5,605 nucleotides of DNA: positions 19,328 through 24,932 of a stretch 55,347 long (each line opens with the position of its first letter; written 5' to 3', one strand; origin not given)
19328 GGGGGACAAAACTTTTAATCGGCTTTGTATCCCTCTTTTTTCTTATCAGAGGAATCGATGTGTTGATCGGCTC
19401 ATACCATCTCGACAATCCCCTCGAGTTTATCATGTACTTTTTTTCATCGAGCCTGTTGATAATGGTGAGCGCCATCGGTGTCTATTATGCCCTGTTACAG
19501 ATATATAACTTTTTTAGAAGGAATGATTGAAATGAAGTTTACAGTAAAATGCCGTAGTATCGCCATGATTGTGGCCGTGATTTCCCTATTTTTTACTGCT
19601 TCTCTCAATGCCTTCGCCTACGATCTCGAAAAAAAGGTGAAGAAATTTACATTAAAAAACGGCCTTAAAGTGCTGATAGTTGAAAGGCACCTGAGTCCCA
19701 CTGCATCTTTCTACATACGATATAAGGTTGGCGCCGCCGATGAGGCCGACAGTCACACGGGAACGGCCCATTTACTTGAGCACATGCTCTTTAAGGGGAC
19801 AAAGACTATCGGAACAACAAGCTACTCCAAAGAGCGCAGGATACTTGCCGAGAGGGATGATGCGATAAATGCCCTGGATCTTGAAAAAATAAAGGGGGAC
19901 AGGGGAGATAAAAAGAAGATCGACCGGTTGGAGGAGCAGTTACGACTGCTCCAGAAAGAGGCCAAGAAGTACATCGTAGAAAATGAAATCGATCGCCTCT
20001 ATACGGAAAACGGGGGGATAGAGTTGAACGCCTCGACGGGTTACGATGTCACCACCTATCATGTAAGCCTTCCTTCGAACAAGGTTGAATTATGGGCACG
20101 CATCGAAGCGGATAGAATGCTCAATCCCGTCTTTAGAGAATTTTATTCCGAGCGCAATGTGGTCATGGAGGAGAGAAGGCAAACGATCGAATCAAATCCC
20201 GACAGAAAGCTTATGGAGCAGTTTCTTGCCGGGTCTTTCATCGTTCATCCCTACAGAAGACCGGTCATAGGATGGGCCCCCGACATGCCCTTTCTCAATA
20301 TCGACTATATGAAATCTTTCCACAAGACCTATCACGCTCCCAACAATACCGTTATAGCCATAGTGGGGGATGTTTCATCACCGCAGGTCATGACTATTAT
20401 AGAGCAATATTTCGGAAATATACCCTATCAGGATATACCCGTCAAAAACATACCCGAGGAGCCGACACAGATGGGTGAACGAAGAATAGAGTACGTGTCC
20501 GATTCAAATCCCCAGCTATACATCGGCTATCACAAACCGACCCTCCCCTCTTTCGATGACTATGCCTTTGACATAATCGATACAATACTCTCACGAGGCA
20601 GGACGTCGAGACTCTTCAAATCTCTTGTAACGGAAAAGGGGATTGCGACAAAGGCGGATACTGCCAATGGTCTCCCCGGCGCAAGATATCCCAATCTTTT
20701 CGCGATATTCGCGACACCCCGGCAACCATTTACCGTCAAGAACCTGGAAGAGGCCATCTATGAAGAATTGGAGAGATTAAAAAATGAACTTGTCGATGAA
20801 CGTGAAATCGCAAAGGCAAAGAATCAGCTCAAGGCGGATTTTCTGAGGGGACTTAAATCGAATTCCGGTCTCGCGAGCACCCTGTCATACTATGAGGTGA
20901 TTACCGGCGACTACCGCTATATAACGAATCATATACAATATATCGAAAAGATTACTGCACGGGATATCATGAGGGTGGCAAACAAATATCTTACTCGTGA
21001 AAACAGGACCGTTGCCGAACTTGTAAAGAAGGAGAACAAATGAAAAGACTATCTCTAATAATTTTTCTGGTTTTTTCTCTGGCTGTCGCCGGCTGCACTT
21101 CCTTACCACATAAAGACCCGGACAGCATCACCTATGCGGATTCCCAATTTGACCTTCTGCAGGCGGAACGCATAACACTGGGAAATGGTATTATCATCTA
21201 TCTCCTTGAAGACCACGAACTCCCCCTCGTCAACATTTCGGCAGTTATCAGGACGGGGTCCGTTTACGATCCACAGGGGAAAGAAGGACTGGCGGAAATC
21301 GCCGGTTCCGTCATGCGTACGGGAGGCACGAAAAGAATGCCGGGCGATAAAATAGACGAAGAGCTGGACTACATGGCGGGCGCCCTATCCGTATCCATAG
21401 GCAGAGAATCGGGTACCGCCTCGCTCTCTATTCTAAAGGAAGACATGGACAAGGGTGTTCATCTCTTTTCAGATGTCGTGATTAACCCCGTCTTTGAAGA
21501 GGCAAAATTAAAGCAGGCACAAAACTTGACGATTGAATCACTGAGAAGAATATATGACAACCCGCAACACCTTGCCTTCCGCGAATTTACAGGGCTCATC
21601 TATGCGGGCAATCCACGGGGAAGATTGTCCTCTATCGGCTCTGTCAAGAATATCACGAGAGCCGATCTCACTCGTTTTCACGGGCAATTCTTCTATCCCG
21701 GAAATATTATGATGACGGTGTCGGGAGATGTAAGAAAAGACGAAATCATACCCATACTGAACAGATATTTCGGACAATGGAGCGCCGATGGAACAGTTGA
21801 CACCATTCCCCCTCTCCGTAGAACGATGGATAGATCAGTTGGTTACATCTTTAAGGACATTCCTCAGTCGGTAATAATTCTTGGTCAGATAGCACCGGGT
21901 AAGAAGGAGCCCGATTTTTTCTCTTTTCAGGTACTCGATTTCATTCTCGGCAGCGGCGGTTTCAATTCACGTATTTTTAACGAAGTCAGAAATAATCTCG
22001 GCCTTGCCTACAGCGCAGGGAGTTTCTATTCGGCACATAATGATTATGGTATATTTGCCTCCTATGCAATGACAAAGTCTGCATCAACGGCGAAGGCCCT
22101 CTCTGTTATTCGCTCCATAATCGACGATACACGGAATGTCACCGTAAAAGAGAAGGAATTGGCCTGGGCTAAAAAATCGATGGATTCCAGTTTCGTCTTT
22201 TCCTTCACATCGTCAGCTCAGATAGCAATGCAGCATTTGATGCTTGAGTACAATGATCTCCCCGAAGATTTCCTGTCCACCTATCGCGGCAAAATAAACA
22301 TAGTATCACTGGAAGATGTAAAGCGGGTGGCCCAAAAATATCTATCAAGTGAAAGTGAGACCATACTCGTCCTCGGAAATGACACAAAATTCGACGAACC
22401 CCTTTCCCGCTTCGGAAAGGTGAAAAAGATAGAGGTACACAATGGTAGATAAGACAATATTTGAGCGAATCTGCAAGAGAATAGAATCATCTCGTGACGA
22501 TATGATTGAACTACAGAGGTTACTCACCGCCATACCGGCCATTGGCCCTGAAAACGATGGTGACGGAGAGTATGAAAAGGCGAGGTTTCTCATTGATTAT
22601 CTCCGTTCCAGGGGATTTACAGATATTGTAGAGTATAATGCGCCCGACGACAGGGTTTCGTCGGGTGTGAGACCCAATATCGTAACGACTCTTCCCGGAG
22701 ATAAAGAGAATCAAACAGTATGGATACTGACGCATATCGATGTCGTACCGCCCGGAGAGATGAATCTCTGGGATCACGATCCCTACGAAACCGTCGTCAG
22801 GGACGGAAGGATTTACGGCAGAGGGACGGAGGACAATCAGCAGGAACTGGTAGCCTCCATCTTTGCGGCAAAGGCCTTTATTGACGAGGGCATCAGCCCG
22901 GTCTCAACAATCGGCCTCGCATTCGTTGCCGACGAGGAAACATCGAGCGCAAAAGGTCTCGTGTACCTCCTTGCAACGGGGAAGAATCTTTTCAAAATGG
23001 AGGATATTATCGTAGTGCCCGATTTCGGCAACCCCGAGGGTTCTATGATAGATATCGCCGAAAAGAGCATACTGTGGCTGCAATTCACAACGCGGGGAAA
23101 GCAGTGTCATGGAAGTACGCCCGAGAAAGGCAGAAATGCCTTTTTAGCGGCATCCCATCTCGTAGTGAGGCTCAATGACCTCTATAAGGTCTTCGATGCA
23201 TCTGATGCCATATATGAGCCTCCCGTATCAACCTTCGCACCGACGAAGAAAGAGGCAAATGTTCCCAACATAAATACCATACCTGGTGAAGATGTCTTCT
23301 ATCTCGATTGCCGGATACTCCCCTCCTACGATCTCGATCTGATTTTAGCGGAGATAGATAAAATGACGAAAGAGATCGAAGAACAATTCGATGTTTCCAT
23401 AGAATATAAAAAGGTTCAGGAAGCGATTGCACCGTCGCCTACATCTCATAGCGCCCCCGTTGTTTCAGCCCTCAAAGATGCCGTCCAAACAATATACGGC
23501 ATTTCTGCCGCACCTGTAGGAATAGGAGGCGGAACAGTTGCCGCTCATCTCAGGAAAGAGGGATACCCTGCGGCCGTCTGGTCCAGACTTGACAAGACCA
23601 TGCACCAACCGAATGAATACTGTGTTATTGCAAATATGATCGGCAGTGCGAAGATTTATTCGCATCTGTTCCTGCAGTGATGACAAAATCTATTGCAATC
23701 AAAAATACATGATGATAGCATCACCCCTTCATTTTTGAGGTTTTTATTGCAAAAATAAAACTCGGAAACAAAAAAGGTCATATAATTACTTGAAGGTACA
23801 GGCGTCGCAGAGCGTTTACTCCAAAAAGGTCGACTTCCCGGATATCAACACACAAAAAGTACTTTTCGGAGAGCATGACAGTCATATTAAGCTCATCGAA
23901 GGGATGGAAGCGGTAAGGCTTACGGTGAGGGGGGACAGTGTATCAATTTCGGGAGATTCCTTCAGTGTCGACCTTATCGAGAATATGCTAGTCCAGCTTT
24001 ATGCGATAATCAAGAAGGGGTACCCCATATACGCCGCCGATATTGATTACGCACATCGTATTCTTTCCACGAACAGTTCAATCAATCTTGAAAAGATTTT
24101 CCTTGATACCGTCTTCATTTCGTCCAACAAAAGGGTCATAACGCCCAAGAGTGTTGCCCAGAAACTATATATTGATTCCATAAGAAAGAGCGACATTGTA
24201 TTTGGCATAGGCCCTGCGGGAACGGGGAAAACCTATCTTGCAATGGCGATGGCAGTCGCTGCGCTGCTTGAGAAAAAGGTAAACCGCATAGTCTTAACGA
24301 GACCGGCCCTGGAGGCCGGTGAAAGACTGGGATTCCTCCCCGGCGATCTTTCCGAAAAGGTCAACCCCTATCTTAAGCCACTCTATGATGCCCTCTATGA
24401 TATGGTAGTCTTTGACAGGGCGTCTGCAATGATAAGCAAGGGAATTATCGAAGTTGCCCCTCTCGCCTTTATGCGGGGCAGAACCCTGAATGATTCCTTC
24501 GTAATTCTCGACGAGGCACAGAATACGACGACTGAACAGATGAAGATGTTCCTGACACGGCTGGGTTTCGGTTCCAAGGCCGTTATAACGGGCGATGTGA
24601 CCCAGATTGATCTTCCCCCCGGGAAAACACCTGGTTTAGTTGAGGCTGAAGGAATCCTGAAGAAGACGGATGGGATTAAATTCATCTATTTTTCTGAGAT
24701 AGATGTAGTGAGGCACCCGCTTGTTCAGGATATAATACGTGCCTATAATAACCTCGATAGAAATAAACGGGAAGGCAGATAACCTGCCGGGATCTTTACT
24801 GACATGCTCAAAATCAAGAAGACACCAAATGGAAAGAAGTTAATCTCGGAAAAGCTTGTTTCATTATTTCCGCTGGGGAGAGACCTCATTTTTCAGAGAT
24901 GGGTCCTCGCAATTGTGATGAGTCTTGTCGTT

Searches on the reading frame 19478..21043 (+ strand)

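Call 8: search_protein_families(library=pfam, proteins=[window:19478-21043:+], max_evalue=0.001)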
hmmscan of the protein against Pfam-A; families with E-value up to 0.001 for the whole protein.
window:19478-21043:+ (521 aa): 2 families
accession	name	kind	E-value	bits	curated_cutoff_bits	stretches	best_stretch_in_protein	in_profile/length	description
PF05193.26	Peptidase_M16_C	-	1.6e-32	113.3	23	1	274-451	3-181/181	Peptidase M16 inactive domain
PF00675.25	Peptidase_M16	-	9.5e-18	65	22.3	2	65-116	2-53/149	Insulinase (Peptidase family M16)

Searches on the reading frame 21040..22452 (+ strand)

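Call 8: search_protein_families(library=pfam, proteins=[window:21040-22452:+], max_evalue=0.001)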
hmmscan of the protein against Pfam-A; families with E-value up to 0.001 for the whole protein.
window:21040-22452:+ (470 aa): 2 families
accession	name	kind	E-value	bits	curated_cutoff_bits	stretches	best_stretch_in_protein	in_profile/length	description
PF05193.26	Peptidase_M16_C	-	7e-30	104.7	23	1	204-380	1-180/181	Peptidase M16 inactive domain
PF00675.25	Peptidase_M16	-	2.3e-14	54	22.3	1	58-190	7-138/149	Insulinase (Peptidase family M16)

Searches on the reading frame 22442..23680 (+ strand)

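Call 8: search_protein_families(library=pfam, proteins=[window:22442-23680:+], max_evalue=0.001)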
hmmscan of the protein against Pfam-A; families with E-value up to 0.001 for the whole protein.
window:22442-23680:+ (412 aa): 2 families
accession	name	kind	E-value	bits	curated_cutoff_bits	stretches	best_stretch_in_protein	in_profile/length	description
PF01546.33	Peptidase_M20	-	5e-30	105.4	24.6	1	96-410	3-204/206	Peptidase family M20/M25/M40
PF07687.19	M20_dimer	-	9.5e-18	64.6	21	1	205-313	1-103/107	Peptidase dimerisation domain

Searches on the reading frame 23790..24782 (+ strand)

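Call 8: search_protein_families(library=pfam, proteins=[window:23790-24782:+], max_evalue=0.001)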
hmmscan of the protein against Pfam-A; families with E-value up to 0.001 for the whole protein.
window:23790-24782:+ (330 aa): 5 families
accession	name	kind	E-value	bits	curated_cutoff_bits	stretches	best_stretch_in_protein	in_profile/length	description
PF02562.22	PhoH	-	1.4e-94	315.8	27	1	117-320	2-205/205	PhoH-like protein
PF13604.12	AAA_30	-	2.4e-07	31.1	27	1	124-273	6-128/191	AAA domain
PF13245.12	AAA_19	-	1.2e-06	29.2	25.1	1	127-273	4-129/134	AAA domain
PF01695.23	IstB_IS21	-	3.1e-05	24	24.1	1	117-159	75-117/238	IstB-like ATP binding protein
PF00270.35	DEAD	-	0.00027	21.1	26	0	123-170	3-51/167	DEAD/DEAH box helicase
